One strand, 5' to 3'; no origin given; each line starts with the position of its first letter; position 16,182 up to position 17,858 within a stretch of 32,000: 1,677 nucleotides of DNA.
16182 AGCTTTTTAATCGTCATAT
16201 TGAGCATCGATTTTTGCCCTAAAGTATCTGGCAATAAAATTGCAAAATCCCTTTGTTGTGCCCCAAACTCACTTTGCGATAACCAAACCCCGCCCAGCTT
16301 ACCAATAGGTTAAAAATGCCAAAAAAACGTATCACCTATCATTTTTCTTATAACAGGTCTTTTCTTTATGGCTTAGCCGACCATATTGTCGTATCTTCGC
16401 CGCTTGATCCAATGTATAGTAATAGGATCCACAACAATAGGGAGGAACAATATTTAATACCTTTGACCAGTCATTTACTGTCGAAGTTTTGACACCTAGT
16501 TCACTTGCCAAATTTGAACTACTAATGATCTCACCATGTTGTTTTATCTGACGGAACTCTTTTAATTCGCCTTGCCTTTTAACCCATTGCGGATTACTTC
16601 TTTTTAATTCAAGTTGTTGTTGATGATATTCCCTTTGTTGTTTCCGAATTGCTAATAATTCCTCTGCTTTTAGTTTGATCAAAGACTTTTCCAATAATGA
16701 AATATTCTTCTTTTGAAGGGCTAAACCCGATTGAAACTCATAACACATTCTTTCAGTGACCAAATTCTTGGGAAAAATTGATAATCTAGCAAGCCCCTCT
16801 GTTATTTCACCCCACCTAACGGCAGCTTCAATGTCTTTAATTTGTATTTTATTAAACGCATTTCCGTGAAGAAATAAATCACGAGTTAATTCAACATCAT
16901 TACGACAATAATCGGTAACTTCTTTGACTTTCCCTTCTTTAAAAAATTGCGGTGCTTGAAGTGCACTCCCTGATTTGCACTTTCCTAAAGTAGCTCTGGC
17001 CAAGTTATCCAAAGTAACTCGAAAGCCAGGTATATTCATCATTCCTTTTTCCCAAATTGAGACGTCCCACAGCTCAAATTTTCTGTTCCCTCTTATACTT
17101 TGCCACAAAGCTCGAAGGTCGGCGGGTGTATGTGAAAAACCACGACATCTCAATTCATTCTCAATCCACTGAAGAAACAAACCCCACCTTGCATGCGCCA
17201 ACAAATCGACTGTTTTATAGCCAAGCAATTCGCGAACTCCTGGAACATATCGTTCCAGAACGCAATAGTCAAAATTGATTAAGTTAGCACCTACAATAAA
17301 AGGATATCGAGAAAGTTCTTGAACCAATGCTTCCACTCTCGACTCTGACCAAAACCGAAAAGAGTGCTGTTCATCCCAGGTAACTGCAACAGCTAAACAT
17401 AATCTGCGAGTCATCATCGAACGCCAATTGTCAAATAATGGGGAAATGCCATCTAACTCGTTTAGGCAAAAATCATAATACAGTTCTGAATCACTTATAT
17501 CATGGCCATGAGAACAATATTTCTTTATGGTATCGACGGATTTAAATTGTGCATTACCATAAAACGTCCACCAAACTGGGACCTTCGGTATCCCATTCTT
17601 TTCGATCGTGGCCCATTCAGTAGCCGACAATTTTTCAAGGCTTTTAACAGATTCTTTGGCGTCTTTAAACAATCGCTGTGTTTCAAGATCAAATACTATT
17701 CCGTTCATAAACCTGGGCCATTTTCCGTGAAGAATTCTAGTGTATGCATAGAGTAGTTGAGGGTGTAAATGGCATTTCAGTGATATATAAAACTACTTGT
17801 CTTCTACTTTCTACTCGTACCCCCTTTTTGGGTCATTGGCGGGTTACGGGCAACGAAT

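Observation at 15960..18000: Sharply AT-rich 2-kb island carrying a lone exonuclease-coiled-coil-HTH fusion gene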

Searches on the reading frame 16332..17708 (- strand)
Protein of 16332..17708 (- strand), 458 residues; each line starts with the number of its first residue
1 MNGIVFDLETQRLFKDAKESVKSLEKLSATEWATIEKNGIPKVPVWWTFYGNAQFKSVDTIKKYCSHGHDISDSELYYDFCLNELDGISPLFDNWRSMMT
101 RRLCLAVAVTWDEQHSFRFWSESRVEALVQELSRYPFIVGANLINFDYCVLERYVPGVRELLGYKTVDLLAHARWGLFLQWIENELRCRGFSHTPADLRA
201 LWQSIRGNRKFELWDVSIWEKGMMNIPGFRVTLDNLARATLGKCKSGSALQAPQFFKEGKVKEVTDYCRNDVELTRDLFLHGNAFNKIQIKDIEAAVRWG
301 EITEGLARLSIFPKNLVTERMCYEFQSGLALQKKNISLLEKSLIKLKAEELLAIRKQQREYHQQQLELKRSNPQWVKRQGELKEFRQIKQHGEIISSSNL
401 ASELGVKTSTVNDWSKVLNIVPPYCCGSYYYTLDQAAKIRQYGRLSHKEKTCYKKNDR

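Call 3: search_protein_families(library=pfam, proteins=[window:16332-17708:-], max_evalue=0.1)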
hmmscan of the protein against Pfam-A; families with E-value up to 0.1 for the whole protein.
window:16332-17708:- (458 aa): 3 families
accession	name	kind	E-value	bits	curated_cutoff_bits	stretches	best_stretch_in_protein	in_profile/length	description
PF13411.12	MerR_1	-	0.0036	17.8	21.6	1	396-447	2-54/69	MerR HTH family regulatory protein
PF15943.11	YdaS_toxin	-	0.014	15.6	30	1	396-425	10-40/65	Bacterial toxin YdaS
PF10108.15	DNA_pol_B_exo2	-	0.017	15.2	24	1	231-282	121-173/213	Predicted 3'-5' exonuclease related to the exonuclease domain of PolB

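Call 4: search_protein_families(library=padloc, proteins=[window:16332-17708:-], max_evalue=1)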
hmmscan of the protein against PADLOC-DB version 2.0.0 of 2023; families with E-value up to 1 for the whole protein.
window:16332-17708:- (458 aa): 0 families

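Call 5: search_protein_families(library=phrogs, proteins=[window:16332-17708:-], max_evalue=1)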
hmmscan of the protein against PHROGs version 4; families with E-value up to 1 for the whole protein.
window:16332-17708:- (458 aa): 5 families
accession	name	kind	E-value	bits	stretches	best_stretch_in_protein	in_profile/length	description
phrog_403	-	DNA, RNA and nucleotide metabolism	4.2e-10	40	1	125-281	131-245/321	DNA polymerase exonuclease subunit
phrog_1729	-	unknown function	0.0049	17.9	1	378-440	78-138/142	-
phrog_17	-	DNA, RNA and nucleotide metabolism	0.041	12.8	1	104-280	694-822/1445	DNA polymerase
phrog_1252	-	DNA, RNA and nucleotide metabolism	0.14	11.7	0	258-281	201-224/663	DNA polymerase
phrog_2104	-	unknown function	0.7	11.1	1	357-414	15-72/103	-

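Call 6: search_protein_families(library=ncbifam, proteins=[window:16332-17708:-], max_evalue=1)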
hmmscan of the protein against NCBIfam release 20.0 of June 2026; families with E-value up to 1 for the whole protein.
window:16332-17708:- (458 aa): 0 families

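Call 7: find_homologous_proteins(query=window:16332-17708:-)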
Query window:16332-17708:- (458 aa): 22 proteins with E <= 0.001 among 7989 candidates.
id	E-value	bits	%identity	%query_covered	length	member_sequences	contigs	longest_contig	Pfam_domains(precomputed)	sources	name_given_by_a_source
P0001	0.0e+0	1065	100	100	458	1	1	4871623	-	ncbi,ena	-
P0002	1.4e-62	230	38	74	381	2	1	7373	-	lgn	-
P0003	1.4e-59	220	38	74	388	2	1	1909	-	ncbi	-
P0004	5.6e-58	215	35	74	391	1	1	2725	-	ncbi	-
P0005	2.5e-55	206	37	74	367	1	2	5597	-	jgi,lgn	jgi:hypothetical protein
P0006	6.1e-52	195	42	55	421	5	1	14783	-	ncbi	ncbi:MAG: hypothetical protein AAB134_01960 [Pseudomonadota bacterium]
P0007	3.1e-50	190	35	66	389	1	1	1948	-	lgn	-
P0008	2.9e-47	180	34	75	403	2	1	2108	-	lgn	-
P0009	2.2e-42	164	38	53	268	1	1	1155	-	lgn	-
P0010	5.4e-29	120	36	45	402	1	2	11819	PF13240.12,PF06271.19,PF13482.13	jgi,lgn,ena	-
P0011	6.3e-22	96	35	43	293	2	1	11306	PF13482.13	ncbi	ncbi:MAG TPA: ribonuclease H-like domain-containing protein [Limnochordales bacterium]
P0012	8.5e-20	89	34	42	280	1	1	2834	PF13482.13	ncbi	-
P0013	2.7e-19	88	33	44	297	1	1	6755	PF01612.27,PF13482.13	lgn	-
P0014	4.5e-16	77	32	39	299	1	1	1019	PF09369.16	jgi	jgi:DEAD/DEAH box helicase domain-containing protein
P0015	4.7e-16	77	33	40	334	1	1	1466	PF01612.27,PF09369.16,PF13482.13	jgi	-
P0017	1.1e-14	72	32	39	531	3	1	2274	PF09369.16,PF13482.13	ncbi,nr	ncbi:MAG: DUF1998 domain-containing protein, partial [Proteobacteria bacterium]|nr:DUF1998 domain-co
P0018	4.2e-14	70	28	44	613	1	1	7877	PF09369.16,PF13482.13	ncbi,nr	ncbi:DUF1998 domain-containing protein, partial [bacterium]|nr:DUF1998 domain-containing protein [ba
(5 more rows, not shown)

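Call 10: find_encoding_contigs(protein=P0001, flank=3000, max_places=3)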
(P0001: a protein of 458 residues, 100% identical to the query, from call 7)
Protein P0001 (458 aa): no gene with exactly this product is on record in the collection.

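Call 13: find_encoding_contigs(protein=P0006, flank=8000, max_places=3)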
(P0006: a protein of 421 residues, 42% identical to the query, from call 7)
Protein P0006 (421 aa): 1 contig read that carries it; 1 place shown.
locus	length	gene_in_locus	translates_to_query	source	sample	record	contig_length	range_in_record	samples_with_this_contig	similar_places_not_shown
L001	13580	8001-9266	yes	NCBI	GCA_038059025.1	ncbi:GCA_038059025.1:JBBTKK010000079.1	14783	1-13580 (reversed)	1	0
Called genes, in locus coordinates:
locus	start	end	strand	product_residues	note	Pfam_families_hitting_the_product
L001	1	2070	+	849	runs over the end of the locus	PF00690:Cation_ATPase_N, PF00122:E1-E2_ATPase, PF00702:Hydrolase, PF13246:Cation_ATPase, PF00689:Cation_ATPase_C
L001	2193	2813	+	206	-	PF13462:Thioredoxin_4 (faint), PF01323:DSBA, PF13743:Thioredoxin_5 (faint)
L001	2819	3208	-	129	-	-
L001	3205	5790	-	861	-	PF00270:DEAD, PF00271:Helicase_C, PF04408:WHD_HA2, PF24473:CON_HrpB (faint), PF08482:HrpB_C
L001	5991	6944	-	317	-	PF00389:2-Hacid_dh, PF02826:2-Hacid_dh_C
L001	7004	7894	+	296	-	PF03096:Ndr (weak), PF00561:Abhydrolase_1, PF12146:Hydrolase_4, PF12697:Abhydrolase_6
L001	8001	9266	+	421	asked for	-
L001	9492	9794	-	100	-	-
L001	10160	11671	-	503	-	PF00089:Trypsin, PF13365:Trypsin_2, PF13180:PDZ_2, PF00595:PDZ, PF17820:PDZ_6, PF00595:PDZ, PF13180:PDZ_2, PF17820:PDZ_6, +2 more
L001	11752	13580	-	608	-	PF13401:AAA_22 (faint), PF17871:AAA_lid_9, PF00158:Sigma54_activat (weak), PF00004:AAA, PF07724:AAA_2, PF07728:AAA_5, PF10431:ClpB_D2-small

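Call 14: find_encoding_contigs(protein=P0002, flank=8000, max_places=3)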
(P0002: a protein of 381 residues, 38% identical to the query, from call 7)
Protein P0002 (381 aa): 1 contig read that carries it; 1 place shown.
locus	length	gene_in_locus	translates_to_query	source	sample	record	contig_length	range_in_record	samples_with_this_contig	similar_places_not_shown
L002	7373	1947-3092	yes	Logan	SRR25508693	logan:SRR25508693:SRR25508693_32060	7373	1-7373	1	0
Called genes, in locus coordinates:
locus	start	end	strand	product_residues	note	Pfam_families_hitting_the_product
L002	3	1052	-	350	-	?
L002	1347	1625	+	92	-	-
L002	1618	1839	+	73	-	PF07927:HicA_toxin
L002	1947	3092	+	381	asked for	-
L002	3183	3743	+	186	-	-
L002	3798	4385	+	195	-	PF04191:PEMT, PF04140:ICMT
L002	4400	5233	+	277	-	PF00296:Bac_luciferase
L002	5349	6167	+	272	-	PF00248:Aldo_ket_red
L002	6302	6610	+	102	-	PF02617:ClpS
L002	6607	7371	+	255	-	?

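Call 15: find_related_loci(query=A1, collection=genome_contigs, flank=8000)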
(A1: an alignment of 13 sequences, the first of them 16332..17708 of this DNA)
Query A1 (458 aa) in genome_contigs; peptide patterns used: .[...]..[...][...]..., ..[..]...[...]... (x = any residue, [..] = any of these).
440 stretches matched a pattern; 401 encode a relative of the query (tblastn E <= 1e-3); the best 80 are kept; 80 distinct loci.
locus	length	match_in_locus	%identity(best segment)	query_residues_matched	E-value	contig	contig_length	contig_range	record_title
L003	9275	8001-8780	42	97-347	2e-52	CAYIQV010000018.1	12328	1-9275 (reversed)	MAG TPA_asm: uncultured Acidiferrobacteraceae bacterium isolate ERP119705_co26_12 genome assembly, contig: NODE_2236_len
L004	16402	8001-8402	40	99-282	7e-32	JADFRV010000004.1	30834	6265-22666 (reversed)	MAG: Chloroflexota bacterium isolate B8D1T2 B8D1T2_NODE291, whole genome shotgun sequence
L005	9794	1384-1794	40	102-288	1e-30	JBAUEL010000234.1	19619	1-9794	MAG: Dehalococcoidia bacterium isolate MFD13097_ilm_asm_bin20 k127_276965, whole genome shotgun sequence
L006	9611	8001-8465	35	74-282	2e-27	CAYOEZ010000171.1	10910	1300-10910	MAG TPA_asm: uncultured Ktedonobacterales bacterium isolate SRP302447_co2_76 genome assembly, contig: NODE_16936_length_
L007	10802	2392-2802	34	102-288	5e-27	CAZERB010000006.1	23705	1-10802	MAG TPA_asm: uncultured Anaerolineales bacterium isolate binchicken_co395_1 genome assembly, contig: NODE_364_length_237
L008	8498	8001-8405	34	101-282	2e-24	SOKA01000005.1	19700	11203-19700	MAG: Dehalococcoidia bacterium isolate E44_bin46 NODE_884_length_19700_cov_48.574294, whole genome shotgun sequence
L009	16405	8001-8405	33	101-282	3e-24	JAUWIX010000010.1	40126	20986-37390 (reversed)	MAG: Dehalococcoidia bacterium isolate CSMAG_2305 CSMAG_2305_k127_5619454_length_40126_cov_30.0005, whole genome shotgun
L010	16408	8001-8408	33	100-282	3e-24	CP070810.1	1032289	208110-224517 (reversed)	MAG: Dehalococcoidia bacterium isolate bin1219 chromosome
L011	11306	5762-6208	36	102-304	2e-24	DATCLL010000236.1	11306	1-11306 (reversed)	MAG TPA_asm: Limnochordales bacterium isolate SMAG_U7121 k141_911598, whole genome shotgun sequence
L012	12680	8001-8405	33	101-282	4e-24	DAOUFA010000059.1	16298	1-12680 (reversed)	MAG TPA_asm: Dehalococcoidales bacterium isolate N9_413 k139_1347182, whole genome shotgun sequence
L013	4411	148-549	33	102-282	1e-23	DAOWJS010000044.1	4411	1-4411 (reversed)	MAG TPA_asm: Dehalococcoidales bacterium isolate CSMAG_2075 CSMAG_2075_k141_2594615_length_4411_cov_46.3635, whole genom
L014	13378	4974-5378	32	101-282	3e-23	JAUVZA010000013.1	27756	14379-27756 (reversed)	MAG: Dehalococcoidia bacterium isolate CSMAG_1256 CSMAG_1256_k141_954552_length_27756_cov_23.2781, whole genome shotgun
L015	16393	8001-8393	35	102-282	9e-23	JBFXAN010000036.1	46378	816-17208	MAG: Dehalococcoidia bacterium isolate CA_2019_TPBS_23 NODE_4715_length_46378_cov_4.742341_TPBS, whole genome shotgun se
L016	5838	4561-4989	32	99-292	1e-21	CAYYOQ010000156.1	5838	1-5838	MAG TPA_asm: uncultured Thermodesulfobacteriota bacterium isolate binchicken_co33_371 genome assembly, contig: NODE_2007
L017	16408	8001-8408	34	94-282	2e-20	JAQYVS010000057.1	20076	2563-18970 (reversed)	MAG: Desulfofustis sp. isolate SG_15_bin11 SG_15_bin.11.orig_15_k141_6102499, whole genome shotgun sequence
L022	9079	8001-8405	31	102-286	1e-18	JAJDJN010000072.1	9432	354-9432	Desulfovibrio sp. OttesenSCG-928-A18 AH-928-A18_NODE_72, whole genome shotgun sequence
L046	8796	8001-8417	33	99-282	2e-17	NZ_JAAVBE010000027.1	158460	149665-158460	MAG: Desulfovibrio sp. isolate Mgla_MAG_3-bin_11 c_000000035369, whole genome shotgun sequence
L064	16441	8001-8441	31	94-292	4e-17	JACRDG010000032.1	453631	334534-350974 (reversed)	MAG: Desulfomonile tiedjei isolate NC_groundwater_1666_Pr3_B-0.1um_58_14 SR-2_scaffold_141_717427, whole genome shotgun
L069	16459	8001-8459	30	102-299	6e-17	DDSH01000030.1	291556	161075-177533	MAG TPA_asm: Anaerolineales bacterium UBA2395 UBA2395_contig_1042, whole genome shotgun sequence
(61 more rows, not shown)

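Call 27: predict_structure(alignment_id=A1)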
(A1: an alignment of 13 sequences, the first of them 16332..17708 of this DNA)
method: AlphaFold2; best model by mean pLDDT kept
length: 458 residues; sequences in the alignment: 13
mean_pLDDT: 78.7   pTM: 0.73
mean pLDDT of the five models: 78.7, 75.7, 75.2, 71.5, 70.9
residues with pLDDT >= 90: 190; 70-90: 146; 50-70: 62; < 50: 60
segments of 3 or more residues with pLDDT < 50: 70-72, 216-223, 391-431, 454-458
pLDDT, mean of each block of 10 residues (from residue 1): 92 90 92 94 73 74 71 76 83 78 94 97 96 96 90 89 92 89 93 92 74 46 62 94 89 91 95 97 95 92 91 75 84 83 84 82 82 75 57 43 40 36 39 55 59 43
secondary structure, 60 per line:
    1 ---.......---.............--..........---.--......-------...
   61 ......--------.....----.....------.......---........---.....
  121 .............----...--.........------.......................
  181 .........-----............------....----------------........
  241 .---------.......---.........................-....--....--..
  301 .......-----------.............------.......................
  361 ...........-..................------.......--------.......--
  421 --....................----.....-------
elements in order: E4-10 H14-20 E21-23 H29-38 H45-50 H58-66 E75-79 E84-88 H95-101 E105-112 E116-121 H122-133 E138-140 H143-151 H158-165 E166-168 H169-189 H195-206 H213-216 H233-241 H251-257 H261-285 E287-290 E293-296 H299-307 H319-331 H338-371 H373-390 H397-403 H412-418 H423-442 H447-451

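Call 31: search_solved_structures(query=A1, max_evalue=1, show_alignments=2)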
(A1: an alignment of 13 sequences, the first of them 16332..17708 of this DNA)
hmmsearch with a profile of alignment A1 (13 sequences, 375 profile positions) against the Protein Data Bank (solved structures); distinct sequences matched with E-value up to 1: 0.

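Call 35: fold_search(model_id=the predicted structure, library=pdb)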
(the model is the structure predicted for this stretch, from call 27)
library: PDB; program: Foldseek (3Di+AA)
matches with E <= 10: 246; with E <= 0.001: 0
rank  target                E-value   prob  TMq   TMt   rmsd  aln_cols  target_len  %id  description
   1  2ajq_F                4.3e-03  0.99  0.20  0.14  13.1       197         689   17  Structure of replicative DNA polymerase provides insigts into the mechanisms for processivity, frameshifting and editi (released 2006-09-26)
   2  6p7e_B                7.0e-03  0.99  0.26  0.18   9.9       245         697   15  Structure of T7 DNA Polymerase Bound to a Primer/Template DNA and a Peptide that Mimics the C-terminal Tail of the Pri (released 2020-03-04)
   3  7b0h_F                8.6e-03  1.00  0.27  0.17   6.3       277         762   12  TgoT_6G12 Ternary complex (released 2021-01-13)
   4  5ikn_A                8.6e-03  1.00  0.23  0.17   8.4       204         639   14  Crystal Structure of the T7 Replisome in the Absence of DNA (released 2016-12-07)
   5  7b0h_E                9.1e-03  1.00  0.26  0.18   8.3       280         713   11  TgoT_6G12 Ternary complex (released 2021-01-13)
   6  6p7e_A                1.0e-02  1.00  0.24  0.17   8.5       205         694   16  Structure of T7 DNA Polymerase Bound to a Primer/Template DNA and a Peptide that Mimics the C-terminal Tail of the Pri (released 2020-03-04)
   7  7b08                  1.0e-02  0.99  0.26  0.17  10.9       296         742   12  TgoT apo (released 2020-12-30)
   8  1qht                  1.4e-02  0.99  0.26  0.18   7.3       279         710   11  DNA POLYMERASE FROM THERMOCOCCUS SP. 9ON-7 ARCHAEON (released 2000-05-26)
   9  1skr_A                1.5e-02  0.97  0.20  0.15  10.4       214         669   13  T7 DNA Polymerase Complexed To DNA Primer/Template and ddATP (released 2004-07-06)
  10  2ajq_A                1.6e-02  0.99  0.23  0.15   8.4       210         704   14  Structure of replicative DNA polymerase provides insigts into the mechanisms for processivity, frameshifting and editi (released 2006-09-26)
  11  6isg_A                1.6e-02  0.99  0.27  0.17   7.7       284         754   12  Structure of 9N-I DNA polymerase incorporation with dG in the active site (released 2019-08-28)
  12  4k8z_A                1.7e-02  1.00  0.25  0.16   5.7       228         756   13  KOD Polymerase in binary complex with dsDNA (released 2013-06-26)
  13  6p7e_D                1.7e-02  0.99  0.24  0.18   8.4       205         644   16  Structure of T7 DNA Polymerase Bound to a Primer/Template DNA and a Peptide that Mimics the C-terminal Tail of the Pri (released 2020-03-04)
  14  7b0g_A                2.4e-02  1.00  0.25  0.16   5.0       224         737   12  TgoT_6G12 binary with 2 hCTPs (released 2020-12-30)
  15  1t7p_A                2.8e-02  0.95  0.21  0.15   8.3       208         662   13  T7 DNA POLYMERASE COMPLEXED TO DNA PRIMER/TEMPLATE,A NUCLEOSIDE TRIPHOSPHATE, AND ITS PROCESSIVITY FACTOR THIOREDOXIN (released 1998-02-25)
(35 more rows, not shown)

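Call 39: find_encoding_contigs(protein=P0005, flank=6000, max_places=3)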
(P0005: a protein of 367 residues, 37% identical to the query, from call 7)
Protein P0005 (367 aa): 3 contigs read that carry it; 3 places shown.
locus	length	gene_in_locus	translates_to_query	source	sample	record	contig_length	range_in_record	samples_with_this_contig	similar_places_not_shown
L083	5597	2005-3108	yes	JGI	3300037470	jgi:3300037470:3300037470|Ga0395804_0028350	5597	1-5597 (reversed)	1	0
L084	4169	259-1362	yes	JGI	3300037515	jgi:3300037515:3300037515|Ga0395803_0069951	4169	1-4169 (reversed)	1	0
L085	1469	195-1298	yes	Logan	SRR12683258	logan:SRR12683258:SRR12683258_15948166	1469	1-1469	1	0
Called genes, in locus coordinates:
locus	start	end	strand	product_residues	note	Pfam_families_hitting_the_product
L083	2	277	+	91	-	?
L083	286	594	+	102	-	-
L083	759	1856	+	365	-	PF01264:Chorismate_synt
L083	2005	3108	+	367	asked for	-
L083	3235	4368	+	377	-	PF01306:LacY_symp, PF03825:Nuc_H_symport, PF07690:MFS_1, PF12832:MFS_1_like, PF07690:MFS_1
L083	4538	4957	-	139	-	-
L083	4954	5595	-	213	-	?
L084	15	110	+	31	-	-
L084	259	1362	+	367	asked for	-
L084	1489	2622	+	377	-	PF01306:LacY_symp, PF03825:Nuc_H_symport, PF07690:MFS_1, PF12832:MFS_1_like, PF07690:MFS_1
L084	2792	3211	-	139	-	-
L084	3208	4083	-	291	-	PF00126:HTH_1, PF03466:LysR_substrate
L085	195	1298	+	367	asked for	-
